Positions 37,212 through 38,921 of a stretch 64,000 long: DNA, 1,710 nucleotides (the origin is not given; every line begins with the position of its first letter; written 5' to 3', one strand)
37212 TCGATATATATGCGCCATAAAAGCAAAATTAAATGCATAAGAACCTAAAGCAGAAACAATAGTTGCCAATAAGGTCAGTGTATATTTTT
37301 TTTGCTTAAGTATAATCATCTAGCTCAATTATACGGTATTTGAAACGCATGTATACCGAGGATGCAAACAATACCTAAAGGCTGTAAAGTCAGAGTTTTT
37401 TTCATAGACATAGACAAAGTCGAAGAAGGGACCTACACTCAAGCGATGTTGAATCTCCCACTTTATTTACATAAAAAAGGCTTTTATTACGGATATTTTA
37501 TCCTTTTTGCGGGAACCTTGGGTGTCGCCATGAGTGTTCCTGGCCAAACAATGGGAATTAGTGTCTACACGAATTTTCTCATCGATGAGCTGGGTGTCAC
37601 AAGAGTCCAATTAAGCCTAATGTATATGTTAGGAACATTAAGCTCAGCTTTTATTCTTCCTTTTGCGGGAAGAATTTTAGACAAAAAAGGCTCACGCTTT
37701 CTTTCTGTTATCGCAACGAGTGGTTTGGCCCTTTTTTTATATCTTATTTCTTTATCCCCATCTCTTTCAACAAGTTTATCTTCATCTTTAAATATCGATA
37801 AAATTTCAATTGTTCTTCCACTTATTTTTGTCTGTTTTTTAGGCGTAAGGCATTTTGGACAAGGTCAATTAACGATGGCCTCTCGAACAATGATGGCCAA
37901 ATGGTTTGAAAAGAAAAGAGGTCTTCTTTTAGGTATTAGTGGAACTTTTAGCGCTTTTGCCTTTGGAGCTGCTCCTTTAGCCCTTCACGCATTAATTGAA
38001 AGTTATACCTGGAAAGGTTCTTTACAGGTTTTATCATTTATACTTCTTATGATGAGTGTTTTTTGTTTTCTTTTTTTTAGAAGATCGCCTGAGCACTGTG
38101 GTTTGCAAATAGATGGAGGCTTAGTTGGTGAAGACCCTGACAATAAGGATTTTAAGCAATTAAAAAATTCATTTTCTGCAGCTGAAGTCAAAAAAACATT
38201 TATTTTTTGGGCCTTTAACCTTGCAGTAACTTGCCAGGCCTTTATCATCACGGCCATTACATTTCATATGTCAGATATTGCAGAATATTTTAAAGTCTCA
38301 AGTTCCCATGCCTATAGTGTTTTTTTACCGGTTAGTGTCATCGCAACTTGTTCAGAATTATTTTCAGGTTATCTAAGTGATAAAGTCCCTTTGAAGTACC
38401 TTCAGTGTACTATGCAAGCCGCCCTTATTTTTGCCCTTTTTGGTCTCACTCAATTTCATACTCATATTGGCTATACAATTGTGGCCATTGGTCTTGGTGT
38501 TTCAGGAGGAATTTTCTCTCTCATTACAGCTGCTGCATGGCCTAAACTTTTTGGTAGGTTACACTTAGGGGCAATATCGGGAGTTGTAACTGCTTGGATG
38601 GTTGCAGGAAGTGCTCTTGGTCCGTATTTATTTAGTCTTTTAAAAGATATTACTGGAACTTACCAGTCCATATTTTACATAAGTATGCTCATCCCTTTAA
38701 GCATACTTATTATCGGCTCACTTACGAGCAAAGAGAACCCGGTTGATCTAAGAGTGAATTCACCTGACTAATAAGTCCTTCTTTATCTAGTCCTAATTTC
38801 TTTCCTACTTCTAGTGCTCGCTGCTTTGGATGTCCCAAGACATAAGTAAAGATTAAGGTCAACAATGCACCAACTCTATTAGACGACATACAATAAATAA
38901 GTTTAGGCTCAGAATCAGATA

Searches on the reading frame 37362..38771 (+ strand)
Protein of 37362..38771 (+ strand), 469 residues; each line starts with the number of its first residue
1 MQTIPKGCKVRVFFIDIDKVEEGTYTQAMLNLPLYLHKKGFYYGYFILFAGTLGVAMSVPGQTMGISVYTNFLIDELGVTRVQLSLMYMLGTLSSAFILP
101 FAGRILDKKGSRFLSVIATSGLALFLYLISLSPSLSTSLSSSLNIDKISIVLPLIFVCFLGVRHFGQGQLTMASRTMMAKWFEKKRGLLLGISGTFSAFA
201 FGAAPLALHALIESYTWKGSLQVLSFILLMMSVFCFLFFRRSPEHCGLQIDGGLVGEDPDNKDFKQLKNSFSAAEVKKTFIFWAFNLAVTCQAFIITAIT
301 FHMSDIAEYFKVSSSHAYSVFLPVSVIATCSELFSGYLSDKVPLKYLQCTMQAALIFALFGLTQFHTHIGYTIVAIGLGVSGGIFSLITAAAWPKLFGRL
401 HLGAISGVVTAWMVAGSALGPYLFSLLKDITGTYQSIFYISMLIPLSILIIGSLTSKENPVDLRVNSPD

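Call 8: search_protein_families(library=pfam, proteins=[window:37362-38771:+], max_evalue=0.001)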
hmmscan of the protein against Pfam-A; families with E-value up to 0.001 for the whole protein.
window:37362-38771:+ (469 aa): 1 family
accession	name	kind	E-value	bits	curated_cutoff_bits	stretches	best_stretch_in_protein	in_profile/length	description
PF07690.21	MFS_1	-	8.9e-31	107.5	33.4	2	54-390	4-317/347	Major Facilitator Superfamily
